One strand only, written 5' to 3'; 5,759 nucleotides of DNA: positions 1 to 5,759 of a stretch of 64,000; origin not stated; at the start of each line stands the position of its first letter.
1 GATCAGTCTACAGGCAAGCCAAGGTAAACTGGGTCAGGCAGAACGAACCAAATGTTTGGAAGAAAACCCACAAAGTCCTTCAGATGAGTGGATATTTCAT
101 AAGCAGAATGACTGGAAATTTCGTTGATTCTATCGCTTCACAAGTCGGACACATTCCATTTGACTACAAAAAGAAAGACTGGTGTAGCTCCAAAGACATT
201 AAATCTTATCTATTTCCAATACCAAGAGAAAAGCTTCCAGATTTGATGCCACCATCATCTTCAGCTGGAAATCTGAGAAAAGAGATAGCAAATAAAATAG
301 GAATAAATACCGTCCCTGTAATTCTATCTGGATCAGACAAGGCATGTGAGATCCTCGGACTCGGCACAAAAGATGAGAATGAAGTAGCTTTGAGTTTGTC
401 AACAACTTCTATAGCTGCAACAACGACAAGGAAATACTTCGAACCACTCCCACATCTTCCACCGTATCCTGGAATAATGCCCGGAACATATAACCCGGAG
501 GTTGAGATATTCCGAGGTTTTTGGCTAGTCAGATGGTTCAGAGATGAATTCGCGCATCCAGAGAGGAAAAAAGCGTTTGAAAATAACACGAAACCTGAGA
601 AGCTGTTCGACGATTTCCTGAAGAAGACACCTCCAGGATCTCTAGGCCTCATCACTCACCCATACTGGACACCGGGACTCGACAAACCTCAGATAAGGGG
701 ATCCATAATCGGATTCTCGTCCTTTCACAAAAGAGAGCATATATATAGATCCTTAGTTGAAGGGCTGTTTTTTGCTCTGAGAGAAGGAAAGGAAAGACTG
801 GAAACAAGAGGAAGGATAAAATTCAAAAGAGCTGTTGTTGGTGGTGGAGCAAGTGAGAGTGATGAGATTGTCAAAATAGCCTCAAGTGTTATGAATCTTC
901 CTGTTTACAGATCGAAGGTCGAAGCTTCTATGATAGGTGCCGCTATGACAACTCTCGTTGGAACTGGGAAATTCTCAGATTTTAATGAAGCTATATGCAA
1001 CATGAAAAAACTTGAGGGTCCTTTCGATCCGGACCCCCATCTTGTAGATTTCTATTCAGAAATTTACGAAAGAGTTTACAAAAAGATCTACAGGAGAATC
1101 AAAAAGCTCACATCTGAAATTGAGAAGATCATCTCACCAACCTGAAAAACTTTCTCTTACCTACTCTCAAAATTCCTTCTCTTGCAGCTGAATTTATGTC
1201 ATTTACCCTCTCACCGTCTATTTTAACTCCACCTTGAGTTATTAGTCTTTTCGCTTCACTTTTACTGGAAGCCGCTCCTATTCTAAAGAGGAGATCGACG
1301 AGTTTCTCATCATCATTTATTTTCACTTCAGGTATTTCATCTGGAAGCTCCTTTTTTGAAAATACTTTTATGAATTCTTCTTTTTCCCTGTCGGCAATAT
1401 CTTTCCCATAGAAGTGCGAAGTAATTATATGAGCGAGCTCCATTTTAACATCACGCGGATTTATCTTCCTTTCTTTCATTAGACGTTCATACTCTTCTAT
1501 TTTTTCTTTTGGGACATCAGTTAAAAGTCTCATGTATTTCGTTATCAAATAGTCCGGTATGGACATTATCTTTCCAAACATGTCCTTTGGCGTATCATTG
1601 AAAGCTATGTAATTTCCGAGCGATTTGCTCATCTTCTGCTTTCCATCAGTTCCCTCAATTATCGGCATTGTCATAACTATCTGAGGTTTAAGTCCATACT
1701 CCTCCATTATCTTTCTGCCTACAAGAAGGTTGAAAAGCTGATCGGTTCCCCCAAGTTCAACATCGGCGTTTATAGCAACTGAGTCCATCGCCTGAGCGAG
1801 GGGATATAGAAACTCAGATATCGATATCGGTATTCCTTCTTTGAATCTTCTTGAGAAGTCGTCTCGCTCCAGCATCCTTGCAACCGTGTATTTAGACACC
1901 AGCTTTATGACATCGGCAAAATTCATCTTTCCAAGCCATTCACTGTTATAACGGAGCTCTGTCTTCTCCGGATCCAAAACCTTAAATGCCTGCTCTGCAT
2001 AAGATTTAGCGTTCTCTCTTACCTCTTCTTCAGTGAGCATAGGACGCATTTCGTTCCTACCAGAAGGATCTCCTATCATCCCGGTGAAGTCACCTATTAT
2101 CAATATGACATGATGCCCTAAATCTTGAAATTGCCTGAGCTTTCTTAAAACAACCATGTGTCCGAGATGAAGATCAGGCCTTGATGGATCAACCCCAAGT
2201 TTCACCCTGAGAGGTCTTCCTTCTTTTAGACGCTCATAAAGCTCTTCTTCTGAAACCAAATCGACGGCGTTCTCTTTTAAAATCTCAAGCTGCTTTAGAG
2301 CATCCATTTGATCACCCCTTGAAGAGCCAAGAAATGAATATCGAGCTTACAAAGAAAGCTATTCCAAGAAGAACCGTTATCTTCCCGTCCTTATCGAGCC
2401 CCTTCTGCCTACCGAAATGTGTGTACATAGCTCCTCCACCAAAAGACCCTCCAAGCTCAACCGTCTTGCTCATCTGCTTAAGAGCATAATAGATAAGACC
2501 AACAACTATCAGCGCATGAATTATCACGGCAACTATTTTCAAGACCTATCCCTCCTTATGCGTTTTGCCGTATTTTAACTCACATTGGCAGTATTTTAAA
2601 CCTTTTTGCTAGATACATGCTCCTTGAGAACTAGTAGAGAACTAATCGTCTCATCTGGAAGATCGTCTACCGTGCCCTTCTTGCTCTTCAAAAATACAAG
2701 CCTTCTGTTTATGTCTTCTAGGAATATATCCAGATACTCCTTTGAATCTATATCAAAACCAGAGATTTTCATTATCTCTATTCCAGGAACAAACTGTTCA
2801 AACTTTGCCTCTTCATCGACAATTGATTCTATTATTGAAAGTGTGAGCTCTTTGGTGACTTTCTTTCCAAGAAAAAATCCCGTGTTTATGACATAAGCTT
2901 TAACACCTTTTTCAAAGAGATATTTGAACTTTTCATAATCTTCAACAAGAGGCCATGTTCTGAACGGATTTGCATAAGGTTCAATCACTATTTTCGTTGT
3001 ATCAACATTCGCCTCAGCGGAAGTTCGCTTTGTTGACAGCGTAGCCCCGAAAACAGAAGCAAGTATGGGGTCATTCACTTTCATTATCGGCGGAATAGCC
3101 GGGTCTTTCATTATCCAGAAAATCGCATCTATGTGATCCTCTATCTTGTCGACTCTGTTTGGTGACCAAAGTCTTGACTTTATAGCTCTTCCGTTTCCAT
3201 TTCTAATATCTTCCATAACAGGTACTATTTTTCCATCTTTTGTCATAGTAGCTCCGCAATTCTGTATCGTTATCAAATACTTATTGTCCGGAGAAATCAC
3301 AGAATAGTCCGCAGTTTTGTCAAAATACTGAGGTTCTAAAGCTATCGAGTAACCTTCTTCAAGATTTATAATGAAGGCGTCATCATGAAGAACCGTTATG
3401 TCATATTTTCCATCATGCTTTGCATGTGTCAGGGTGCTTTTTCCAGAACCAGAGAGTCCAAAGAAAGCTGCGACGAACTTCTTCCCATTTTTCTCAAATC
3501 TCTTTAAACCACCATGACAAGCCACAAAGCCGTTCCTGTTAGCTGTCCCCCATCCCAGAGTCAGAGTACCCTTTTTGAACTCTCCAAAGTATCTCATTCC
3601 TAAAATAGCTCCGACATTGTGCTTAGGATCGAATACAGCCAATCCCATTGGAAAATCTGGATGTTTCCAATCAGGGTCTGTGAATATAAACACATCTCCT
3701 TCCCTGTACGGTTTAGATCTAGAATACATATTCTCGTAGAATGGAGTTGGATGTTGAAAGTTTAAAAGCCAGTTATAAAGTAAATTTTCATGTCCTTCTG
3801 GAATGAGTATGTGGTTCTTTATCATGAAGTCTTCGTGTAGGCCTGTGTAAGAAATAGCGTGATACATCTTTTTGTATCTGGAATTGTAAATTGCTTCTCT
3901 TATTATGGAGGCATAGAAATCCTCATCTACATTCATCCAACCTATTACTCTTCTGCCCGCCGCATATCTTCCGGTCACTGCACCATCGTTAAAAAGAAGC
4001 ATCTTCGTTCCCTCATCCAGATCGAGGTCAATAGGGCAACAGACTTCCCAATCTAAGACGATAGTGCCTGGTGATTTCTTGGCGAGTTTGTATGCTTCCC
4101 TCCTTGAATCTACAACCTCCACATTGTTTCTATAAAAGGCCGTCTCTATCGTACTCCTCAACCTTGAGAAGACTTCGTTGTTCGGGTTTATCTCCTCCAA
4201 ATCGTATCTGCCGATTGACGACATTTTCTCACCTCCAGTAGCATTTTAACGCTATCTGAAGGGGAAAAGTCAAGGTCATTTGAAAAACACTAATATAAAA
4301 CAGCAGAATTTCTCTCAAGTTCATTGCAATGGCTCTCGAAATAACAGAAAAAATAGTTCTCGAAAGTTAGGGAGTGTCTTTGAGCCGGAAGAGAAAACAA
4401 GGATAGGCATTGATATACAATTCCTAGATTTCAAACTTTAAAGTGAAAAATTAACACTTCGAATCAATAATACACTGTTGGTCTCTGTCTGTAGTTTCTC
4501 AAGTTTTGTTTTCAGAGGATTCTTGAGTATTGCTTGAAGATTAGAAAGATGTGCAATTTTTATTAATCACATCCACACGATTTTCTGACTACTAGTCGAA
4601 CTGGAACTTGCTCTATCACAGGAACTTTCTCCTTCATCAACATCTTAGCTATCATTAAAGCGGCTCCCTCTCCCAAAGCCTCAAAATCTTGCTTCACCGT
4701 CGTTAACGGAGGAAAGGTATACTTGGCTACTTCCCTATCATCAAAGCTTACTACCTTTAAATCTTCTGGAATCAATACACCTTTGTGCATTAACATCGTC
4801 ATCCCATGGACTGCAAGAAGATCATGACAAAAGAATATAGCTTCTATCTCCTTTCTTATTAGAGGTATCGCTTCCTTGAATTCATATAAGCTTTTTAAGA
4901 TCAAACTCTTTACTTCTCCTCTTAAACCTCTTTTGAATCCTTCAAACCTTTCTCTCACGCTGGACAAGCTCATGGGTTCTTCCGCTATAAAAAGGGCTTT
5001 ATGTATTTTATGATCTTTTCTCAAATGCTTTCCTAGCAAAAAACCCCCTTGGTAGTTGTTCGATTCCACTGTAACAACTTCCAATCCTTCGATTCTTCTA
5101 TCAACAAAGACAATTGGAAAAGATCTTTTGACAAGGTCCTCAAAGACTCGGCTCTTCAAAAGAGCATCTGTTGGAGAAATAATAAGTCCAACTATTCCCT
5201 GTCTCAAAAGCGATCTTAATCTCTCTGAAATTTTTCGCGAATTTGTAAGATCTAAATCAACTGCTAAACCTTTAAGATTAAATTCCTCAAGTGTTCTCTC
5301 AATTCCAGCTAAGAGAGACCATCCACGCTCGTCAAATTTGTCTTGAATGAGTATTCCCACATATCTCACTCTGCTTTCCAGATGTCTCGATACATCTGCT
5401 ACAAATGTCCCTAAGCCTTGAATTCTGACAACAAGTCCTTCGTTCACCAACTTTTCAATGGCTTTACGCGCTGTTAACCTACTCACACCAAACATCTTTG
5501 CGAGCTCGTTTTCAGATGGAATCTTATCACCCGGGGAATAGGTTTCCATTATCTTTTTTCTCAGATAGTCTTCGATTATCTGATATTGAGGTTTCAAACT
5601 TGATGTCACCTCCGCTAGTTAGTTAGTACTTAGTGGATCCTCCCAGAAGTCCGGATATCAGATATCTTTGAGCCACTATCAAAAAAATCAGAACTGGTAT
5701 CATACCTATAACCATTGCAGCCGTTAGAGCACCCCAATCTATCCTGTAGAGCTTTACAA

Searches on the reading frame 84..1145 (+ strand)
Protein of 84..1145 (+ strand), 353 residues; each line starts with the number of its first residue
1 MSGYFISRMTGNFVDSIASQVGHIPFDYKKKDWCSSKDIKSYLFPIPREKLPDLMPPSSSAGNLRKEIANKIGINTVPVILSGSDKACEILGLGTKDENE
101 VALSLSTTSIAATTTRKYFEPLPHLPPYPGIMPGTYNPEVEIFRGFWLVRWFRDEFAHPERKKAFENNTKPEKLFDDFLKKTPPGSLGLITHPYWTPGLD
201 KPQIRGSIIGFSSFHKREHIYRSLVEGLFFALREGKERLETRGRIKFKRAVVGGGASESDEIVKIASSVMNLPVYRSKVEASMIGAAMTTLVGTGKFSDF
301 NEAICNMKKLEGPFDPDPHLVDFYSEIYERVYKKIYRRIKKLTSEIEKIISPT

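Call 69: search_protein_families(library=pfam, proteins=[window:84-1145:+], max_evalue=0.00001)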
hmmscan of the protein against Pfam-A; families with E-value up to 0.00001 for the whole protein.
window:84-1145:+ (353 aa): 2 families
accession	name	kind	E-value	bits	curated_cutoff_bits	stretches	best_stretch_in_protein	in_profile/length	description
PF02782.22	FGGY_C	-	4.4e-18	66.2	27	1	120-292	22-196/198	FGGY family of carbohydrate kinases, C-terminal domain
PF00370.27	FGGY_N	-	1.1e-07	32.1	28.8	1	3-92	158-245/245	FGGY family of carbohydrate kinases, N-terminal domain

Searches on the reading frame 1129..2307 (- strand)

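Call 69: search_protein_families(library=pfam, proteins=[window:1129-2307:-], max_evalue=0.00001)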
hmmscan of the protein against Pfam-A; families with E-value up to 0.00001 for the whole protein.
window:1129-2307:- (392 aa): 3 families
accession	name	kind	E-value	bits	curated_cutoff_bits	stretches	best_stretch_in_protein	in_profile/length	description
PF00579.31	tRNA-synt_1b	-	2.3e-81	273.8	21.1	1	29-316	2-291/292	tRNA synthetases class I (W and Y)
PF01479.30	S4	-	1.8e-11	44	22.8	1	335-374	2-41/48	S4 domain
PF22421.1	SYY_C-terminal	-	1.9e-10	40.9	27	1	321-376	5-61/83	Tyrosine--tRNA ligase SYY-like C-terminal domain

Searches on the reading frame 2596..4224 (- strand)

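Call 69: search_protein_families(library=pfam, proteins=[window:2596-4224:-], max_evalue=0.00001)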
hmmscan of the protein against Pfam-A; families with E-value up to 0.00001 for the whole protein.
window:2596-4224:- (542 aa): 1 family
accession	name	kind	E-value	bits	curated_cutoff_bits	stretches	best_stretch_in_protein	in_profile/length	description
PF01293.25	PEPCK_ATP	-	3.6e-17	62.7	26.5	1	92-473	46-440/465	Phosphoenolpyruvate carboxykinase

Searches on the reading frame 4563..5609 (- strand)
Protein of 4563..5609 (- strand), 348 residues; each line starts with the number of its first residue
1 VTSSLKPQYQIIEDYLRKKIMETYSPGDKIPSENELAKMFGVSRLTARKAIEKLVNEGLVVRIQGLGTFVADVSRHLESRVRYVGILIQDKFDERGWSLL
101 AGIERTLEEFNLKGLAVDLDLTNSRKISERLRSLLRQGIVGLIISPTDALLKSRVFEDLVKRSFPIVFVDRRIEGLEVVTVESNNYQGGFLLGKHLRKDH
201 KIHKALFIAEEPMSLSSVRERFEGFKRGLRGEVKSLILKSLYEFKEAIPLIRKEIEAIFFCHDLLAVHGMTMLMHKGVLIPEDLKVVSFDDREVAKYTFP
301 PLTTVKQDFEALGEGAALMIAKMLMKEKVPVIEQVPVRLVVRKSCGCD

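Call 69: search_protein_families(library=pfam, proteins=[window:4563-5609:-], max_evalue=0.00001)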
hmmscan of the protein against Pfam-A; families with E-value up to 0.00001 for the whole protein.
window:4563-5609:- (348 aa): 3 families
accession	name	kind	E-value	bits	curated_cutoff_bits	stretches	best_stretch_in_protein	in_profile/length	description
PF13377.12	Peripla_BP_3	-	1.2e-21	77.9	26.5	1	254-345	75-167/167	Periplasmic binding protein-like domain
PF00392.27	GntR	-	1.7e-20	72.9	27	1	9-70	2-64/64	Bacterial regulatory proteins, gntR family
PF13407.12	Peripla_BP_4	-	1.7e-11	44.6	35.1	1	96-234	12-154/258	Periplasmic binding protein domain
